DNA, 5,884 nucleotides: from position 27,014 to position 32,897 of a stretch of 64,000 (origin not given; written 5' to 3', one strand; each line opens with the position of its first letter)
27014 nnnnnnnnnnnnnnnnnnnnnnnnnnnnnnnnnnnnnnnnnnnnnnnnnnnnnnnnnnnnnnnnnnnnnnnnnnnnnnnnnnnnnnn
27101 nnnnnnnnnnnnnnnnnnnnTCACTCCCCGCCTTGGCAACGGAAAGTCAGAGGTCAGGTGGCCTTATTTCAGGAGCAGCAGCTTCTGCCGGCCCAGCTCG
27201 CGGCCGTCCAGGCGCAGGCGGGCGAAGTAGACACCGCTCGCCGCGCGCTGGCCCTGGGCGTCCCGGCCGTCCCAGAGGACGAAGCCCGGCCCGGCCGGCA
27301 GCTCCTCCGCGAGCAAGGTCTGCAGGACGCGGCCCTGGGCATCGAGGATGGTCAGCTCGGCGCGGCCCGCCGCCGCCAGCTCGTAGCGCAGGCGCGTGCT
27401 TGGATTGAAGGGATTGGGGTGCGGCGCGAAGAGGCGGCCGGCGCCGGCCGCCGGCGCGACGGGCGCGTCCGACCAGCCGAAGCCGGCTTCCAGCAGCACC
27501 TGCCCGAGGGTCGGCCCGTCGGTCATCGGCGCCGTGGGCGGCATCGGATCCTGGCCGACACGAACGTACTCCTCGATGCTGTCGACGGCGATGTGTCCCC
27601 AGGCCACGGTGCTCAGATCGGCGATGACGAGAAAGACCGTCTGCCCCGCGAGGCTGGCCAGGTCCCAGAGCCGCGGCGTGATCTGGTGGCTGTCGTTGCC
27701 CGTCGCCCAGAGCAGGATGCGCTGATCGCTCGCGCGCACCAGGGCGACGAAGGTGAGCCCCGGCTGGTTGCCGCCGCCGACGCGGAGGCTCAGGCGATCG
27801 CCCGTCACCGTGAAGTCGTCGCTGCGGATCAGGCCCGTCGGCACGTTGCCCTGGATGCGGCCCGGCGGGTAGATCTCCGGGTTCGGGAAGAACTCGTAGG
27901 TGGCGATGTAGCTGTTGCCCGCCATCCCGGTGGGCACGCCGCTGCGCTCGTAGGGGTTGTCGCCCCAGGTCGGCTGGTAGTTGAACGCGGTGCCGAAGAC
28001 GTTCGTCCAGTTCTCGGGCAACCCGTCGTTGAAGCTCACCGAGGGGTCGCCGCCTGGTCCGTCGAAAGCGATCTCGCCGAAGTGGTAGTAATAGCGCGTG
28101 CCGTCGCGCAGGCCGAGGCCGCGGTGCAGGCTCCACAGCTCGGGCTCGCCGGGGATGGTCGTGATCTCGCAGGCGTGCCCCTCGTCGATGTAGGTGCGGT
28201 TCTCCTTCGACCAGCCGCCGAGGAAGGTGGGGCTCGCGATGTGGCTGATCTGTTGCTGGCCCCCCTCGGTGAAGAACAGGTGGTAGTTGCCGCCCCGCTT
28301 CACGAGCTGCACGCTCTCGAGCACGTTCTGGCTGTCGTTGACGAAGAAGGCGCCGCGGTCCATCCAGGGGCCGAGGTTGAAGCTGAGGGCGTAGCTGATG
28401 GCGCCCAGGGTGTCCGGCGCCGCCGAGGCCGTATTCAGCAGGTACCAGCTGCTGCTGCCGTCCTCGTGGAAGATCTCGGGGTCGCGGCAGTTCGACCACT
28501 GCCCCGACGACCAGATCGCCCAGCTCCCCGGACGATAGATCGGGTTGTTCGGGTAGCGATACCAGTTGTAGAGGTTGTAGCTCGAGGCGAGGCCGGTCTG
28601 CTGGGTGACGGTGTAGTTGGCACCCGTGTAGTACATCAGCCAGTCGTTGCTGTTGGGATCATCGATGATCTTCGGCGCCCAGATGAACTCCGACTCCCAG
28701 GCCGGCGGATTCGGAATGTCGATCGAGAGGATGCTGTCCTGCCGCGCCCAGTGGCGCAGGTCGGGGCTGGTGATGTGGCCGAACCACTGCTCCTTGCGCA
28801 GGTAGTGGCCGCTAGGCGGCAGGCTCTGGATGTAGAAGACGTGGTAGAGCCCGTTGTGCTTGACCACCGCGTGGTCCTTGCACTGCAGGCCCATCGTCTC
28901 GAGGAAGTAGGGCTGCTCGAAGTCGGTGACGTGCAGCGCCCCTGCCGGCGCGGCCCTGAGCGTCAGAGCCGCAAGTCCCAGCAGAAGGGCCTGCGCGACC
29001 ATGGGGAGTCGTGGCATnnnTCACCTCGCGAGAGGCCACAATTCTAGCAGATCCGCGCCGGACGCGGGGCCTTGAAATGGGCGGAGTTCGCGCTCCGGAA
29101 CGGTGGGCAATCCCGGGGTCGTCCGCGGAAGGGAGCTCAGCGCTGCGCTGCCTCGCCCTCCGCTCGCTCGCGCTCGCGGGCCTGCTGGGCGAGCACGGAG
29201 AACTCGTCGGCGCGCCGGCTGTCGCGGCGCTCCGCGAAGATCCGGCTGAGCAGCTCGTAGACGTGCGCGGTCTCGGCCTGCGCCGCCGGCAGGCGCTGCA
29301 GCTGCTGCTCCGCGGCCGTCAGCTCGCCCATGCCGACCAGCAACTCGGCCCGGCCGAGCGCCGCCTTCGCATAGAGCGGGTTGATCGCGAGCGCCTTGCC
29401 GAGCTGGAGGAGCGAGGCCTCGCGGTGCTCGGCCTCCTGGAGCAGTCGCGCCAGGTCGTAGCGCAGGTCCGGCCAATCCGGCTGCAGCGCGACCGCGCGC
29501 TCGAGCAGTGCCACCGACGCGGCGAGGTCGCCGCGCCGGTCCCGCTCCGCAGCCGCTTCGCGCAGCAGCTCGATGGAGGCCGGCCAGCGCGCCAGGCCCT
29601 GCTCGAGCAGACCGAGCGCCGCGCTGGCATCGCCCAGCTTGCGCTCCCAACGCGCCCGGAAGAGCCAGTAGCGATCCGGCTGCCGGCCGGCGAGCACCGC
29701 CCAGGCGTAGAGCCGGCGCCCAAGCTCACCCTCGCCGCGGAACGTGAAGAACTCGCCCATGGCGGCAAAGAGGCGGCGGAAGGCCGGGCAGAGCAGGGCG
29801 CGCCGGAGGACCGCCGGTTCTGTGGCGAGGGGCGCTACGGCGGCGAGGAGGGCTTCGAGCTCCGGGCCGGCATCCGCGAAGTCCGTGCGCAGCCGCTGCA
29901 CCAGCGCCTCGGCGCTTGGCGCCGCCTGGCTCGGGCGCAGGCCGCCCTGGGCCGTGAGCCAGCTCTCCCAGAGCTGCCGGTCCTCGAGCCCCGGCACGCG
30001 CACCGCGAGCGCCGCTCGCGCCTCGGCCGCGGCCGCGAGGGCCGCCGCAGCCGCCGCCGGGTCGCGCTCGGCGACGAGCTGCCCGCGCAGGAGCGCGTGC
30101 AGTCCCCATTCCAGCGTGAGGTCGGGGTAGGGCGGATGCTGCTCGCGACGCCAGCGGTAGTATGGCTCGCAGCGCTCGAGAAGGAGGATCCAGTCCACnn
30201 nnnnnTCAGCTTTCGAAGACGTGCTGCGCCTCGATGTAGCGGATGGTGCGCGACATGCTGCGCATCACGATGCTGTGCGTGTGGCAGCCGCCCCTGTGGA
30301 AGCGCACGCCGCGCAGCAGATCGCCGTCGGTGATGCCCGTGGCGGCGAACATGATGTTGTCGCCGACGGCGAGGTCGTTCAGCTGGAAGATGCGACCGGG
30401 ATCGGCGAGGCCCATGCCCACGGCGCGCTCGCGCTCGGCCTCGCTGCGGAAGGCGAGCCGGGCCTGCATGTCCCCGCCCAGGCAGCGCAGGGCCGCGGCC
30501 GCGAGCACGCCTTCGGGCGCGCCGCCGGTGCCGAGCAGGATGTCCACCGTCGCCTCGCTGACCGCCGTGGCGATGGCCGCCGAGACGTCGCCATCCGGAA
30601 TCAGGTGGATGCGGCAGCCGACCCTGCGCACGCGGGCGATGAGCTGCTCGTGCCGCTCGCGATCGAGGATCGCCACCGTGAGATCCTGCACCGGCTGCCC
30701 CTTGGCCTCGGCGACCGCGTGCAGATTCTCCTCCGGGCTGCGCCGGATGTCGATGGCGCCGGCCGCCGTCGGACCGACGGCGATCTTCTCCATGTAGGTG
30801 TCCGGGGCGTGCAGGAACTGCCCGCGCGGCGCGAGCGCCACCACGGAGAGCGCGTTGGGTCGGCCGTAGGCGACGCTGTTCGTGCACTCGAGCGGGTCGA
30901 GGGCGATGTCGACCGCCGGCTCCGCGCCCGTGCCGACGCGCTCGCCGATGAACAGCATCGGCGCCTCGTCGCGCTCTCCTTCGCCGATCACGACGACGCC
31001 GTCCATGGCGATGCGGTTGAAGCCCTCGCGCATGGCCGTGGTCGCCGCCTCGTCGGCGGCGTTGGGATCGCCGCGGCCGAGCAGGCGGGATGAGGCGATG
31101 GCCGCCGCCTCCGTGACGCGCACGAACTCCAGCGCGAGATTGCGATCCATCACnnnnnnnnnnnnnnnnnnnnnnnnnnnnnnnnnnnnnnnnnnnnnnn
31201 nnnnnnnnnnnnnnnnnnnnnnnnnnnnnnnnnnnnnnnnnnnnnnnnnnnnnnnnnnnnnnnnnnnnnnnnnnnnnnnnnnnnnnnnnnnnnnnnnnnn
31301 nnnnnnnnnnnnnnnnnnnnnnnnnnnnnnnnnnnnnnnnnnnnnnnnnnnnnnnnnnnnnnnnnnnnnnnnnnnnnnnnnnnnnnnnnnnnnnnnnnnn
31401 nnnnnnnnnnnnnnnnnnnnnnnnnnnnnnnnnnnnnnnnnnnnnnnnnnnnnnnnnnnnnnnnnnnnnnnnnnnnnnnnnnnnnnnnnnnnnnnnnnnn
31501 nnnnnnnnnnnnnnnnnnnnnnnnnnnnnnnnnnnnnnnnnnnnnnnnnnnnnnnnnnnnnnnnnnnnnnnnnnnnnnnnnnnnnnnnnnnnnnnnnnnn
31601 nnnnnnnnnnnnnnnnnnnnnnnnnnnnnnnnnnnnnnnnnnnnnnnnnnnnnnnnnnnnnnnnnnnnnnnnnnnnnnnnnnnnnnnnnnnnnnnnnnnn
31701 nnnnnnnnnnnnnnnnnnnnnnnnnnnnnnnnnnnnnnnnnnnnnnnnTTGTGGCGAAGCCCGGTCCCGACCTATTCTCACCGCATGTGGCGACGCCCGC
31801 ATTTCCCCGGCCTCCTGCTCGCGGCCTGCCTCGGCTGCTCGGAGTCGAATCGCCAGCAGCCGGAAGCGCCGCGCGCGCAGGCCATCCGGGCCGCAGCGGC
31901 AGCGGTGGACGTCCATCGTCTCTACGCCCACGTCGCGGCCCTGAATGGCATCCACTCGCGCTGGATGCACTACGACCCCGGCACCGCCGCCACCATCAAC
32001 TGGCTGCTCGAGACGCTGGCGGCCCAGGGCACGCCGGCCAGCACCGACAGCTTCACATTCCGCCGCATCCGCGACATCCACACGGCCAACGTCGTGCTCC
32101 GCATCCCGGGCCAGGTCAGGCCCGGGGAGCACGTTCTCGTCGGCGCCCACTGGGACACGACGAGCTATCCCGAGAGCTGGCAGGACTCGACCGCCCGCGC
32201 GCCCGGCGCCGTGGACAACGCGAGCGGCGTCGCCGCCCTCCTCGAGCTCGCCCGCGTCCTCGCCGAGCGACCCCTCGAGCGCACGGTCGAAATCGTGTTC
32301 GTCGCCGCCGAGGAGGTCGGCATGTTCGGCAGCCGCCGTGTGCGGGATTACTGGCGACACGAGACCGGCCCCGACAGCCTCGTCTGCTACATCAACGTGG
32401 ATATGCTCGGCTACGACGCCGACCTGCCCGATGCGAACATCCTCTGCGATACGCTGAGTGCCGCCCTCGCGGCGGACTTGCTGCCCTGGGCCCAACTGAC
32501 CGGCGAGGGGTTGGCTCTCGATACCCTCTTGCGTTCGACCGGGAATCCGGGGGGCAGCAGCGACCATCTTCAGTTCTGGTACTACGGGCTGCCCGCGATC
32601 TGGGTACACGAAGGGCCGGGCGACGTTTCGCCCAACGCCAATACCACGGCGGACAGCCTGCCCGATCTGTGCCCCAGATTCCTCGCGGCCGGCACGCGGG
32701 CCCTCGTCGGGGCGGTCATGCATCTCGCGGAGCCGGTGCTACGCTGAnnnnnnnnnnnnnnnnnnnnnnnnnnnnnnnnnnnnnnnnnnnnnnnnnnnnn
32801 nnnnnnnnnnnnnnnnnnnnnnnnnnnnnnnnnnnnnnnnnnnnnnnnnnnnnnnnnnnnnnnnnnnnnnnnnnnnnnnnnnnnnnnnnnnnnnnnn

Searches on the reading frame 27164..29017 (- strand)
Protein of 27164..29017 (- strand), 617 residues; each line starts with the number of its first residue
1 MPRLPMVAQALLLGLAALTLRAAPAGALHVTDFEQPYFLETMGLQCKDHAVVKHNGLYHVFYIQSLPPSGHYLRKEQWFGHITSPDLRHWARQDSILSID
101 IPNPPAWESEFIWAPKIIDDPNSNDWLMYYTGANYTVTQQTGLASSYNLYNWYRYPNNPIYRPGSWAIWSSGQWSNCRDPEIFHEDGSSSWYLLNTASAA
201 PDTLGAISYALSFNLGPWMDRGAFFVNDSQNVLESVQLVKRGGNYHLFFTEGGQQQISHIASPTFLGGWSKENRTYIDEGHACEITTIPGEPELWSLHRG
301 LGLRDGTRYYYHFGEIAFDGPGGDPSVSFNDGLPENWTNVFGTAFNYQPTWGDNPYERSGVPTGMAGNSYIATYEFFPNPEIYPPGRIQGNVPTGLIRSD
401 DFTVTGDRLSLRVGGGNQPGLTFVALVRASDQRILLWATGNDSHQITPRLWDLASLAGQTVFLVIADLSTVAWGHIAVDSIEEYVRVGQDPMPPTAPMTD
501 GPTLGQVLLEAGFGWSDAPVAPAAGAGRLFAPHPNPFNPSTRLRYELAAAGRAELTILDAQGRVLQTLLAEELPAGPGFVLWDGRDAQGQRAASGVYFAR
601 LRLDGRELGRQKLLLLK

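Call 60: search_protein_families(library=pfam, proteins=[window:27164-29017:-], max_evalue=0.00001)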
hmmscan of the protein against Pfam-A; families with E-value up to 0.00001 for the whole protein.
window:27164-29017:- (617 aa): 2 families
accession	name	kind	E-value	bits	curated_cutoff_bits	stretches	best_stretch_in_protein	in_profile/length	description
PF00251.26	Glyco_hydro_32N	-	5.5e-14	52.9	22.1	1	51-279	15-238/307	Glycosyl hydrolases family 32 N-terminal domain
PF13860.13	FlgD_ig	-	4.7e-09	36.5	27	1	548-597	20-69/79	FlgD Ig-like domain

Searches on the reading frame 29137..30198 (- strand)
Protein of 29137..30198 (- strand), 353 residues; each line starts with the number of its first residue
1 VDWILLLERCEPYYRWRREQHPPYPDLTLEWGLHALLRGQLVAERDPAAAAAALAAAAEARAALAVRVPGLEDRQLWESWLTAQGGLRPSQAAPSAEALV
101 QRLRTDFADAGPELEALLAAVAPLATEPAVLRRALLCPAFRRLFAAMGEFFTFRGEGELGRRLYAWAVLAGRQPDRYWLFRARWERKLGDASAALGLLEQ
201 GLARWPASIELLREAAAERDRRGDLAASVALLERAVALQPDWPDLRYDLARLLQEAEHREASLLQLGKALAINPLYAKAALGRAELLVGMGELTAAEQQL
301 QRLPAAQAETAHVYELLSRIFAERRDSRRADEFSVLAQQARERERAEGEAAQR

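Call 60: search_protein_families(library=pfam, proteins=[window:29137-30198:-], max_evalue=0.00001)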
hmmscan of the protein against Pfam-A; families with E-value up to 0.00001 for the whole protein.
window:29137-30198:- (353 aa): 1 family
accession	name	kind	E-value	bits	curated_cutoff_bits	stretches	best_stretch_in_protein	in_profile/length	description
PF14559.12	TPR_19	-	9.1e-10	39.2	25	1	253-320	2-68/68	Tetratricopeptide repeat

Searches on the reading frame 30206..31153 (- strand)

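Call 60: search_protein_families(library=pfam, proteins=[window:30206-31153:-], max_evalue=0.00001)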
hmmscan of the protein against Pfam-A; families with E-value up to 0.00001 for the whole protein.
window:30206-31153:- (315 aa): 1 family
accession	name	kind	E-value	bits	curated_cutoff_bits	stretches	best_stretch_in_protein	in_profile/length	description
PF03320.18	FBPase_glpX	-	2.6e-141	470.4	27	1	4-311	1-307/307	Bacterial fructose-1,6-bisphosphatase, glpX-encoded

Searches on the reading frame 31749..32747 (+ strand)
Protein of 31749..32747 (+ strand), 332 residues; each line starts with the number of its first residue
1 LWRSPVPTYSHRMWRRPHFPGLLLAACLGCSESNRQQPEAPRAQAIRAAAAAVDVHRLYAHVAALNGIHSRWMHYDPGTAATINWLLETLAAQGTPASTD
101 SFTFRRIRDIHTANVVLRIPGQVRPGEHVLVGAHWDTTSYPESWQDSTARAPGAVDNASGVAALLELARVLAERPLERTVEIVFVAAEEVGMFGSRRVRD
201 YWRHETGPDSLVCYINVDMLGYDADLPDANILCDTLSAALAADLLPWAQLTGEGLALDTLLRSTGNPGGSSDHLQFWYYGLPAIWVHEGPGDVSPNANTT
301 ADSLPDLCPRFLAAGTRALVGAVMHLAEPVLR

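Call 60: search_protein_families(library=pfam, proteins=[window:31749-32747:+], max_evalue=0.00001)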
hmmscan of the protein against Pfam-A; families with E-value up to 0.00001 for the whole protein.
window:31749-32747:+ (332 aa): 2 families
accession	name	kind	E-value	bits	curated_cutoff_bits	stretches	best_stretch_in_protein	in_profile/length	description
PF04389.22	Peptidase_M28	-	7.7e-30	104.5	21.3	1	114-290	1-159/193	Peptidase family M28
PF01546.33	Peptidase_M20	-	1.1e-08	35.6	24.6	1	131-212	2-93/206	Peptidase family M20/M25/M40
